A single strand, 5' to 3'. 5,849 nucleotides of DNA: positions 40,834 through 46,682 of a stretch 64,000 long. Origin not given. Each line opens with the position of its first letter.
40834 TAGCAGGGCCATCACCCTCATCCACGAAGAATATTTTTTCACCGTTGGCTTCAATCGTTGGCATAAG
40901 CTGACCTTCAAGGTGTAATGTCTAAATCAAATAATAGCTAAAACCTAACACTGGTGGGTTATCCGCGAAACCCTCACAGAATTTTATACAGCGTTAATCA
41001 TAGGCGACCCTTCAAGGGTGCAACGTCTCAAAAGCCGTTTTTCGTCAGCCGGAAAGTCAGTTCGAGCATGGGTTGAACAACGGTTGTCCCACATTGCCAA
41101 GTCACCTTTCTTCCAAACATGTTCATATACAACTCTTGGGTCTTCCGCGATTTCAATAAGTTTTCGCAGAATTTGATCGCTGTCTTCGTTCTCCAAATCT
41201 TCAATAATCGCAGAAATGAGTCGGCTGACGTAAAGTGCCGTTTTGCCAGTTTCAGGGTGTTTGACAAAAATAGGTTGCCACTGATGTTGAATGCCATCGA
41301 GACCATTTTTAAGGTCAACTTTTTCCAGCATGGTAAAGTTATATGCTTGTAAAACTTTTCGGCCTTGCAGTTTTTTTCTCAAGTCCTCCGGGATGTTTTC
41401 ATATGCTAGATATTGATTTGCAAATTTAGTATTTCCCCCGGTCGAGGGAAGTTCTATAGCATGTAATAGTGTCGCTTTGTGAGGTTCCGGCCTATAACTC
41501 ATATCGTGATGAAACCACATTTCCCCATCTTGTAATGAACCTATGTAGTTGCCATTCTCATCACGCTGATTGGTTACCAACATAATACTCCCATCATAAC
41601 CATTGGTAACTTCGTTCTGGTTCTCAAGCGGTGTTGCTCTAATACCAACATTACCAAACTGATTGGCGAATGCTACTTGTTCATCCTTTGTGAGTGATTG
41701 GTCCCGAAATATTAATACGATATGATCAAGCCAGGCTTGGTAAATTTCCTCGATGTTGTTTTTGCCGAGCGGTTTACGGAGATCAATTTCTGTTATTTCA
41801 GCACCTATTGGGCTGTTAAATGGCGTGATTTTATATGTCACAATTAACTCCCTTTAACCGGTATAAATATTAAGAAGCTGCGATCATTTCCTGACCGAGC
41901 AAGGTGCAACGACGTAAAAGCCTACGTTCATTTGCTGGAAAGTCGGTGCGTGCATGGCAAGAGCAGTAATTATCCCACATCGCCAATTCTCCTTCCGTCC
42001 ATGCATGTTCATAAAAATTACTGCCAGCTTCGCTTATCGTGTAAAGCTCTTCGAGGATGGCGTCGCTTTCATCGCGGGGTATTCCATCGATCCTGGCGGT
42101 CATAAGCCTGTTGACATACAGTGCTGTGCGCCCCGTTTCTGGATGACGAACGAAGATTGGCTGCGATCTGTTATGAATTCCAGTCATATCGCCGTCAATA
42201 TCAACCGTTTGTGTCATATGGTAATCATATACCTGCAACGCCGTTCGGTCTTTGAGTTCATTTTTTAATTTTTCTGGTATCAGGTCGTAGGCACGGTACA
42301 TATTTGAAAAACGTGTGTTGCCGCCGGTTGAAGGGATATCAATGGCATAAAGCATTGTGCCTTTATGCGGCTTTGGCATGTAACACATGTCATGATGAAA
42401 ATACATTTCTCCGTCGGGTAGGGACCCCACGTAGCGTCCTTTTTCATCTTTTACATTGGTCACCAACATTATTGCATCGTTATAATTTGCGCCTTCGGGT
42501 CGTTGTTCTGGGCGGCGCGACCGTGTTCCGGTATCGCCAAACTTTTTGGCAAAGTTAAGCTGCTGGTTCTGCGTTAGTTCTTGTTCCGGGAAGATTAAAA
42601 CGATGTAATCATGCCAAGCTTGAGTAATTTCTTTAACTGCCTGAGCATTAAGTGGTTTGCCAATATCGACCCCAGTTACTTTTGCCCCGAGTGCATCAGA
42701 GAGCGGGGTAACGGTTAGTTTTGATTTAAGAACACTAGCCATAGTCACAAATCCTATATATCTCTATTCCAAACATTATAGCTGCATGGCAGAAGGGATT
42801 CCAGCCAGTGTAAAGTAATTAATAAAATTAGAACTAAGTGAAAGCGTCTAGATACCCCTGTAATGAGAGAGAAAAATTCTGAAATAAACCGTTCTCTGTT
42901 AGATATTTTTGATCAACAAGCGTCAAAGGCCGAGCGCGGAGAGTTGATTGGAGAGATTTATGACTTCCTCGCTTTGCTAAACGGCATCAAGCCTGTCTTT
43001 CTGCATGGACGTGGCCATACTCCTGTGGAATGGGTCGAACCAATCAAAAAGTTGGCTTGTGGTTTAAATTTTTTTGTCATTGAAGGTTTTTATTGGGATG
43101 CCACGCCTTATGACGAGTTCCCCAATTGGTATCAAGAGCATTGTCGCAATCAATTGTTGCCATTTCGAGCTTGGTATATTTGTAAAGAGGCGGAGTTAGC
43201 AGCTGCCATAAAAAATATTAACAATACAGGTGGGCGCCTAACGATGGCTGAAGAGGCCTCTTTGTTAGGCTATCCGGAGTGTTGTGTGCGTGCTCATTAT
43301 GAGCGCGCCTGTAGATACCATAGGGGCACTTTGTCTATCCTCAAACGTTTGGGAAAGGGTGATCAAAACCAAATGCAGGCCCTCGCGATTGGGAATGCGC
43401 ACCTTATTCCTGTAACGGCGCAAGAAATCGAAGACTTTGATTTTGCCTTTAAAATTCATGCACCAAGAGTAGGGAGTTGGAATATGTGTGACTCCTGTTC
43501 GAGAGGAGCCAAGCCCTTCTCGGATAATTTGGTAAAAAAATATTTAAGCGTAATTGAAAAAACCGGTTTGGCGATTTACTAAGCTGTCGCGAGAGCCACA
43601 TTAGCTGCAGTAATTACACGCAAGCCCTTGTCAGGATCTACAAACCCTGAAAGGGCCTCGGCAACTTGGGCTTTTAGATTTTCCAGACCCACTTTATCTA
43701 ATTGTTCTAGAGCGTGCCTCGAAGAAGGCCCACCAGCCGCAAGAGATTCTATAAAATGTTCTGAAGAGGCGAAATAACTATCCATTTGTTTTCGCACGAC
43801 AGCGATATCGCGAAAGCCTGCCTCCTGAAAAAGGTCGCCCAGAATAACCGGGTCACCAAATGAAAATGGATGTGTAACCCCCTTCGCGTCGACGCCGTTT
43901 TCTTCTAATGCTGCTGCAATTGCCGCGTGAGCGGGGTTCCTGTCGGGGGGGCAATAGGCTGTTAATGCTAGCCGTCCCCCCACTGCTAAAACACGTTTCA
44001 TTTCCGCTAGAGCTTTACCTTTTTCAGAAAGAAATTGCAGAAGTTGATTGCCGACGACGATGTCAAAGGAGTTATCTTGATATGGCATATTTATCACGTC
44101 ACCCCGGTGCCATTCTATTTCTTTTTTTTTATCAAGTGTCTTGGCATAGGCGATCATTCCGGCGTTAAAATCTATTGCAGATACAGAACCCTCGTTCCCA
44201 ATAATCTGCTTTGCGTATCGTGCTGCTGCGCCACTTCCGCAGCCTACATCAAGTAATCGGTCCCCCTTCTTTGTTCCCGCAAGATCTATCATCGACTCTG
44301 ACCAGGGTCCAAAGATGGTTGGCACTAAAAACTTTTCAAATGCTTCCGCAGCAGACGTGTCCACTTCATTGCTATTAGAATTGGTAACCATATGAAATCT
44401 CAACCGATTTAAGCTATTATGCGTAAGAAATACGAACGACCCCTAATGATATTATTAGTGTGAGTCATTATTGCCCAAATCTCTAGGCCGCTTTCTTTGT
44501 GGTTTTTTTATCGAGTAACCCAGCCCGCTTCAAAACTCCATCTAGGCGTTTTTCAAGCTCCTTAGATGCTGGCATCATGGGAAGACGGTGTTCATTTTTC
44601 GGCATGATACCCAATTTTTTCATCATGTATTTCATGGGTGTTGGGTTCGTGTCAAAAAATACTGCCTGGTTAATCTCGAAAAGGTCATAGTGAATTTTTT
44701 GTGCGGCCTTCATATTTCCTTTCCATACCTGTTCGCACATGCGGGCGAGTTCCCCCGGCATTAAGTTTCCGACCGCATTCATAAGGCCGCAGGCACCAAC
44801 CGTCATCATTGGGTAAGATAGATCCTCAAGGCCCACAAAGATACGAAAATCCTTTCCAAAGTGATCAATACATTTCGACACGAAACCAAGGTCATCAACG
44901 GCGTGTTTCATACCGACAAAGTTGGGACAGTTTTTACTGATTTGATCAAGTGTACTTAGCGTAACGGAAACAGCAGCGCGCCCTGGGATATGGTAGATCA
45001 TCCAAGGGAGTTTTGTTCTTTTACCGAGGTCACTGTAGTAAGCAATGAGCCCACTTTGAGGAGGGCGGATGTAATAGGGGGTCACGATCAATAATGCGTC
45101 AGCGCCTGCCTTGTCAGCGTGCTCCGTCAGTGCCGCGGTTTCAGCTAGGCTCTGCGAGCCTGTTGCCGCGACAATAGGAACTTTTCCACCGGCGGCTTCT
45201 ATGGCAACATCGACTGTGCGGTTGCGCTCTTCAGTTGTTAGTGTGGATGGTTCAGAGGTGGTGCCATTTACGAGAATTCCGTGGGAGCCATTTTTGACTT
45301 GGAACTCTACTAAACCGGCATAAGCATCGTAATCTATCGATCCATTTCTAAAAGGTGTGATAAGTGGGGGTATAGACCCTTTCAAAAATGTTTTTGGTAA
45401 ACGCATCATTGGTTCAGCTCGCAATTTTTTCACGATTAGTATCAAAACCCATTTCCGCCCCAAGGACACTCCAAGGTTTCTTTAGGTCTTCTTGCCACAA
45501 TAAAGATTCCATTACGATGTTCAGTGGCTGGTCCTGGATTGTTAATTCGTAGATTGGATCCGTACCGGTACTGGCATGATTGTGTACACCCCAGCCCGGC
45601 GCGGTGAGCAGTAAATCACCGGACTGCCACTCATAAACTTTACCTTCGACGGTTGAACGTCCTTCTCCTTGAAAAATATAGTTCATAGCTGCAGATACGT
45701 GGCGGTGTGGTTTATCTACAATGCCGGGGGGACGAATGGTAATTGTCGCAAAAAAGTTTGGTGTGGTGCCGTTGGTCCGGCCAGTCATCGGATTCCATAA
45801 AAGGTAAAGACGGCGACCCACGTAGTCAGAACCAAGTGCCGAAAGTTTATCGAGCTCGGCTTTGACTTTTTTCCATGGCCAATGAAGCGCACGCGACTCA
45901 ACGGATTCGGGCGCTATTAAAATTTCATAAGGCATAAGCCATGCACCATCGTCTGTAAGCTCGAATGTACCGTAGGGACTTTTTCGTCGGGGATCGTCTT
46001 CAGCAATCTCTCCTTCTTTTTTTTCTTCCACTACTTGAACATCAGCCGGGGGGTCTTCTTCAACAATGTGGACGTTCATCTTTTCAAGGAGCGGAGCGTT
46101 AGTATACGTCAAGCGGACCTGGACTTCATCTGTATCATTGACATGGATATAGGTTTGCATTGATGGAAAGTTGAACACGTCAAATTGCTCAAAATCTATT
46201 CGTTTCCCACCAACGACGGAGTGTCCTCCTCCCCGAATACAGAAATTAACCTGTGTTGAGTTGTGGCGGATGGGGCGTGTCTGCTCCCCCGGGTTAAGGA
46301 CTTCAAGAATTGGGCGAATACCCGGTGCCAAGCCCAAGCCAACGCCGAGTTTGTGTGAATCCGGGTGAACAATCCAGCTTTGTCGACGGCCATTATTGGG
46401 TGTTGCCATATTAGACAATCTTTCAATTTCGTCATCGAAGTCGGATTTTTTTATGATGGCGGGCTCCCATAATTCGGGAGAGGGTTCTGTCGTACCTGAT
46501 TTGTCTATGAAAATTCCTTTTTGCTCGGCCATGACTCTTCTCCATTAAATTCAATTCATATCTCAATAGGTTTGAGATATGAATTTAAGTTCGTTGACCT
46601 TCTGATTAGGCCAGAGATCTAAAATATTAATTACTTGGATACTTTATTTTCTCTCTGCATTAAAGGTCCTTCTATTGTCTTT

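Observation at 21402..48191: Three UbiD-family decarboxylase paralogs in one island with no UbiX (prFMN synthase) or small partner subunit in the window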

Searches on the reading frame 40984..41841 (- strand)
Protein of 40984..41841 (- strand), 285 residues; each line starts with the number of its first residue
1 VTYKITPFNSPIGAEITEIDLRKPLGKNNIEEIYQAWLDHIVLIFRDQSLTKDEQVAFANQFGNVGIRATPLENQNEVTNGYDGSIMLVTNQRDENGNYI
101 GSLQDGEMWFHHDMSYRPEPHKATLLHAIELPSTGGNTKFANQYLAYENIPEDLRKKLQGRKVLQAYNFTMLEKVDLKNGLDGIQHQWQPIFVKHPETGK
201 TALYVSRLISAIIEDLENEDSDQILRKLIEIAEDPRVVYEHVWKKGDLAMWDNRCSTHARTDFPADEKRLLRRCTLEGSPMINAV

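Call 4: search_protein_families(library=pfam, proteins=[window:40984-41841:-])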
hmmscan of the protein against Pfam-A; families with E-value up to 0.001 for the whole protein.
window:40984-41841:- (285 aa): 1 family
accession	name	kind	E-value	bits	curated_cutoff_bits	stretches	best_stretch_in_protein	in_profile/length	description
PF02668.22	TauD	-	9.8e-59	199.9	27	1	5-275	2-267/267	Taurine catabolism dioxygenase TauD, TfdA family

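Call 71: search_protein_families(library=ncbifam, proteins=[window:40984-41841:-], max_evalue=1e-10)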
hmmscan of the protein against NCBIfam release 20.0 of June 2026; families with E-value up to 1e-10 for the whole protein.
window:40984-41841:- (285 aa): 3 families
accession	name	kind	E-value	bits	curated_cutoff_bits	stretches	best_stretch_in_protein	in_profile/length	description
NF007104.0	PRK09553.1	equivalog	4.2e-44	150.8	313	1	3-279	5-276/282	taurine dioxygenase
NF045815.1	Neo-PentlctneFsynPtlD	equivalog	1.1e-42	146.3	550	1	9-274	8-284/301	neopentalenolactone/pentalenolactone F synthase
NF049937.1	CMthFAOxDecarbScoE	equivalog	1.2e-24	87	400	1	9-273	8-280/295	(3R)-3-[(carboxymethyl)amino]fatty acid oxygenase/decarboxylase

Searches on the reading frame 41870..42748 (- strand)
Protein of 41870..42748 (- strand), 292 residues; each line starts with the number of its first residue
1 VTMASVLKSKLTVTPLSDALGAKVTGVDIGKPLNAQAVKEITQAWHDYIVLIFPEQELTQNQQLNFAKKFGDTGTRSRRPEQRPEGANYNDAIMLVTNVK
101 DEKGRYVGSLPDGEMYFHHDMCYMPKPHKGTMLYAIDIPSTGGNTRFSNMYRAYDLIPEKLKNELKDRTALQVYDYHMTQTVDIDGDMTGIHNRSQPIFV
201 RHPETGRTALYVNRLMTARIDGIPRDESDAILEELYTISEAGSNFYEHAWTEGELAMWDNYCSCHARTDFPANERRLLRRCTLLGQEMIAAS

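Call 4: search_protein_families(library=pfam, proteins=[window:41870-42748:-])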
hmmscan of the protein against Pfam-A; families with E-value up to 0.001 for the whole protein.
window:41870-42748:- (292 aa): 1 family
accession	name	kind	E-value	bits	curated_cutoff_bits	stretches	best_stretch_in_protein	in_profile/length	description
PF02668.22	TauD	-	1.3e-56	192.9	27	1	13-282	2-267/267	Taurine catabolism dioxygenase TauD, TfdA family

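Call 71: search_protein_families(library=ncbifam, proteins=[window:41870-42748:-], max_evalue=1e-10)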
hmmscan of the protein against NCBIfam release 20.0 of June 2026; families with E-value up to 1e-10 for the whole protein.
window:41870-42748:- (292 aa): 3 families
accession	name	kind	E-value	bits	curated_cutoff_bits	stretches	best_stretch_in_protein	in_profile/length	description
NF007104.0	PRK09553.1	equivalog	6.8e-41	140.3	313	1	9-287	3-277/282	taurine dioxygenase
NF045815.1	Neo-PentlctneFsynPtlD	equivalog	3.9e-40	138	550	1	12-281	2-284/301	neopentalenolactone/pentalenolactone F synthase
NF049937.1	CMthFAOxDecarbScoE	equivalog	7.9e-22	77.7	400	1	17-284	8-284/295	(3R)-3-[(carboxymethyl)amino]fatty acid oxygenase/decarboxylase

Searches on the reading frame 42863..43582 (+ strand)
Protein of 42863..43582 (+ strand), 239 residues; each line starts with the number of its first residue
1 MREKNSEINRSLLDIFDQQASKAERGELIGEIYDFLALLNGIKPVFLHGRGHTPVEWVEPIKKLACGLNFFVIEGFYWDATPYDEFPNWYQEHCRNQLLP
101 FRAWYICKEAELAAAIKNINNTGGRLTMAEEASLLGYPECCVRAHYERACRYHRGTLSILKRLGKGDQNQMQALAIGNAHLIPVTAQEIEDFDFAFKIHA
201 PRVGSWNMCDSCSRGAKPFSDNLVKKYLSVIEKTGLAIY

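Call 7: search_protein_families(library=pfam, proteins=[window:42863-43582:+])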
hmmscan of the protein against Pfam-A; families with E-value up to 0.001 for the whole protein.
window:42863-43582:+ (239 aa): 0 families

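Call 11: search_protein_families(library=ncbifam, proteins=[window:42863-43582:+], max_evalue=0.00001)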
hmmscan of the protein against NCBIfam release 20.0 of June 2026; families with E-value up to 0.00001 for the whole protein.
window:42863-43582:+ (239 aa): 0 families

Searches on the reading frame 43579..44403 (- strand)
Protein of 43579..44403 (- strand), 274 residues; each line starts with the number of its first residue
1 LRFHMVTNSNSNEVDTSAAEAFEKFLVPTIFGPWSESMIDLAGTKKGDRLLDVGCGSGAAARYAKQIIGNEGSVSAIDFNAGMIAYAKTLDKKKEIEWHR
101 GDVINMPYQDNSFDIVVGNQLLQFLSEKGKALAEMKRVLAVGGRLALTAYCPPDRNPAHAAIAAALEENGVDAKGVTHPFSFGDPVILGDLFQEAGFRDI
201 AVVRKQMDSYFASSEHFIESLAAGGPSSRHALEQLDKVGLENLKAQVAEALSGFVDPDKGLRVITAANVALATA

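Call 7: search_protein_families(library=pfam, proteins=[window:43579-44403:-])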
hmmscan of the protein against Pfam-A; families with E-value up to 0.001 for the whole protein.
window:43579-44403:- (274 aa): 12 families
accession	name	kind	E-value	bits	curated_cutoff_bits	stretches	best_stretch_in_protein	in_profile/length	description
PF08241.18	Methyltransf_11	-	1.8e-22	80.2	21.2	1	51-146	1-94/95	Methyltransferase domain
PF13847.12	Methyltransf_31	-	7.3e-21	74.8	27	1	45-160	2-116/145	Methyltransferase domain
PF13649.12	Methyltransf_25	-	7.5e-20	71.9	27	1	51-143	2-97/97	Methyltransferase domain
PF01209.24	Ubie_methyltran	-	1.8e-17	63.9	20.1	1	32-148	33-152/233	ubiE/COQ5 methyltransferase family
PF08242.18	Methyltransf_12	-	4.7e-13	50.1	30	1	51-145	1-98/98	Methyltransferase domain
PF13489.12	Methyltransf_23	-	3.8e-10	40.2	27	1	41-201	16-163/164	Methyltransferase domain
PF07021.18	MetW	-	3.7e-06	27.2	21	1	45-138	12-101/193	Methionine biosynthesis protein MetW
PF01135.25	PCMT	-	1.4e-05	25.4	20.3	1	38-94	65-121/210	Protein-L-isoaspartate(D-aspartate) O-methyltransferase (PCMT)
PF03848.20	TehB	-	2.7e-05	24.1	20.4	1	44-169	28-154/193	Tellurite resistance protein TehB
PF05401.17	NodS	-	0.00014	22.2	24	1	48-138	45-132/201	Nodulation protein S (NodS)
PF01170.24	UPF0020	-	0.00021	21.5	22.3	0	36-119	18-128/197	RMKL-like, methyltransferase domain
PF05175.20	MTS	-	0.00023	21.3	23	1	45-119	30-105/170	Methyltransferase small domain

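Call 71: search_protein_families(library=ncbifam, proteins=[window:43579-44403:-], max_evalue=1e-10)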
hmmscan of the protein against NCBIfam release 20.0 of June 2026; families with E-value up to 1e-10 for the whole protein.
window:43579-44403:- (274 aa): 20 families
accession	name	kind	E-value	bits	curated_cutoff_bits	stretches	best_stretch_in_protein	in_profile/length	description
NF008823.0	PRK11873.1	subfamily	2.8e-21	76.2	263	1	40-149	71-183/272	arsenite methyltransferase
NF047649.1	MTase_UXPK_star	exception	2e-20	72.9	460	1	42-148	73-182/283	methyltransferase/UXPK-star double selenoprotein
NF001244.0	PRK00216.1-5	equivalog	2.1e-20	73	216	1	34-158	36-164/236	bifunctional demethylmenaquinone methyltransferase/2-methoxy-6-polyprenyl-1,4-benzoquinol methylase UbiE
TIGR01934.1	MenG_MenH_UbiE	subfamily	1.1e-19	70.7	158.35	1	34-156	27-150/223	ubiquinone/menaquinone biosynthesis methyltransferase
TIGR02072.1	BioC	equivalog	3.3e-19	69.6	184.95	1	46-227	34-201/244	malonyl-ACP O-methyltransferase BioC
NF045667.1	MTase_DVU1556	equivalog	4.1e-18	65.6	155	1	36-148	12-120/213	DVU_1556 family methyltransferase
NF041537.1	ArsM_AhpD_UU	exception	5.9e-18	64.8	510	1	43-147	73-180/345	arsenite methyltransferase/AhpD domain selenoprotein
NF041536.1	ArsM_DUF2284_UU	exception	6.1e-18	64.4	575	1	43-149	73-182/459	arsenite methyltransferase/DUF2284 domain selenoprotein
NF001240.0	PRK00216.1-1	equivalog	7e-17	61.3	378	1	30-157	47-178/251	bifunctional demethylmenaquinone methyltransferase/2-methoxy-6-polyprenyl-1,4-benzoquinol methylase UbiE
NF001243.0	PRK00216.1-4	equivalog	2e-16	60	235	1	34-146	35-150/237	demethylmenaquinone methyltransferase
TIGR02752.1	MenG_heptapren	equivalog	3e-15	56.4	419.85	1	34-147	33-149/231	demethylmenaquinone methyltransferase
NF043040.1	corrin_prot_MT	hypoth_equivalog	4.7e-15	55.6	180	1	45-157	40-157/216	corrinoid protein-associated methyltransferase CpaM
NF007610.0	PRK10258.1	equivalog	7.5e-15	54.9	342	1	37-156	33-147/251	malonyl-ACP O-methyltransferase BioC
NF001241.0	PRK00216.1-2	equivalog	1.1e-14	54.7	327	1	34-157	39-157/231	demethylmenaquinone methyltransferase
NF052510.1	methyltran_MpqE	exception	1.1e-14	54.5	335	1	33-153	33-157/234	methyl-plastoquinone biosynthesis methyltransferase MpqE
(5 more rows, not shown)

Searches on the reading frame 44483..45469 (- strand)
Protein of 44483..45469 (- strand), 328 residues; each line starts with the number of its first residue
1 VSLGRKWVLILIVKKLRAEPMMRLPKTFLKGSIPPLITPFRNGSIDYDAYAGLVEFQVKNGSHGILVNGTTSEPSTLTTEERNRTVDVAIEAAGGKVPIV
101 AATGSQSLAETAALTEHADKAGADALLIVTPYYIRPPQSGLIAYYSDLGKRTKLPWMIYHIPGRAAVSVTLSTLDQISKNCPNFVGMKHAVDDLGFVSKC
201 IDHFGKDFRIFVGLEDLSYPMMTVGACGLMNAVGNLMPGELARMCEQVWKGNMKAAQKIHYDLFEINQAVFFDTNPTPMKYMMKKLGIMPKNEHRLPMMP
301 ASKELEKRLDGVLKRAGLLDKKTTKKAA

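Call 7: search_protein_families(library=pfam, proteins=[window:44483-45469:-])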
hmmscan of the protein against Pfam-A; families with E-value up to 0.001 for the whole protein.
window:44483-45469:- (328 aa): 1 family
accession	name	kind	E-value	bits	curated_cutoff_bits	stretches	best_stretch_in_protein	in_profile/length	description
PF00701.28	DHDPS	-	2.1e-71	240.4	22.1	1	29-315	2-288/289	Dihydrodipicolinate synthetase family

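Call 71: search_protein_families(library=ncbifam, proteins=[window:44483-45469:-], max_evalue=1e-10)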
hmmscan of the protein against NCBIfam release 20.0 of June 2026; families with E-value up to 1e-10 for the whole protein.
window:44483-45469:- (328 aa): 7 families
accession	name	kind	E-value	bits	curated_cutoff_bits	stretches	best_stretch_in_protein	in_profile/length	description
TIGR02313.1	HpaI-NOT-DapA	exception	9.9e-93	310.1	396.7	1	29-321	1-294/294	2,4-dihydroxyhept-2-ene-1,7-dioic acid aldolase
TIGR00674.1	dapA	equivalog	1.1e-76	257.4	206.15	1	32-315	2-285/286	4-hydroxy-tetrahydrodipicolinate synthase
NF003164.0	PRK04147.1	equivalog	2.2e-33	115.8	281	1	29-314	4-288/294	N-acetylneuraminate lyase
NF002958.0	PRK03620.1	subfamily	2.1e-32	112.2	278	1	37-262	19-243/307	5-dehydro-4-deoxyglucarate dehydratase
TIGR03249.1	KdgD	equivalog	8.5e-28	97.3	373.95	1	37-315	17-297/299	5-dehydro-4-deoxyglucarate dehydratase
TIGR00683.1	nanA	equivalog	1.6e-27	96.6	382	1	29-306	1-279/293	N-acetylneuraminate lyase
NF040954.1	Arch_KDGaldase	equivalog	7.3e-27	94.4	390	1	33-310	4-275/288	bifunctional 2-dehydro-3-deoxy-phosphogluconate/2-dehydro-3-deoxy-6-phosphogalactonate aldolase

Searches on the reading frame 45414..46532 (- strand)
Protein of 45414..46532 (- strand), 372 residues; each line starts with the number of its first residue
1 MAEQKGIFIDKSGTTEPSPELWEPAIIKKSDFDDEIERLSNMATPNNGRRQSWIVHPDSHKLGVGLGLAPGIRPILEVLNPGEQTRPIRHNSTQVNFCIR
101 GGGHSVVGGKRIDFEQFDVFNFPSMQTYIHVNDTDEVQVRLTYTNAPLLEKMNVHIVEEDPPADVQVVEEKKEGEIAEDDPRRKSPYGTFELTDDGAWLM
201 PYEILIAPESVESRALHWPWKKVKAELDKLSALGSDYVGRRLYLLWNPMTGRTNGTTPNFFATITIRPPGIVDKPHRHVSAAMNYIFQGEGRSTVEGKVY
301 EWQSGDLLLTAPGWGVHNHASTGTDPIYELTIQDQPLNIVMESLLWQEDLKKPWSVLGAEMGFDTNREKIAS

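Call 7: search_protein_families(library=pfam, proteins=[window:45414-46532:-])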
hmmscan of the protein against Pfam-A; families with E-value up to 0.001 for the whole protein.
window:45414-46532:- (372 aa): 2 families
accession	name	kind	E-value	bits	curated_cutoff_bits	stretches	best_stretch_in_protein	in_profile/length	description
PF07883.17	Cupin_2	-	5.5e-19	68.1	27.2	2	268-327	6-64/70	Cupin domain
PF02311.25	AraC_binding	-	5.7e-08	33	21.1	1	267-314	10-57/135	AraC-like ligand binding domain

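Call 11: search_protein_families(library=ncbifam, proteins=[window:45414-46532:-], max_evalue=0.00001)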
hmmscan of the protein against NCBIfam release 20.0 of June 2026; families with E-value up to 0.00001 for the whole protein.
window:45414-46532:- (372 aa): 2 families
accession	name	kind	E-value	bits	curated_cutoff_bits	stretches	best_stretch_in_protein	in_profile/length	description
NF049978.1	AminoSalDhMabB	equivalog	1.1e-21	77.6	650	1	35-337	45-324/351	5-aminosalicylate 1,2-dioxygenase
TIGR02272.1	gentisate_1_2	equivalog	1.6e-21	76.6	442.1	2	209-339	30-161/336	gentisate 1,2-dioxygenase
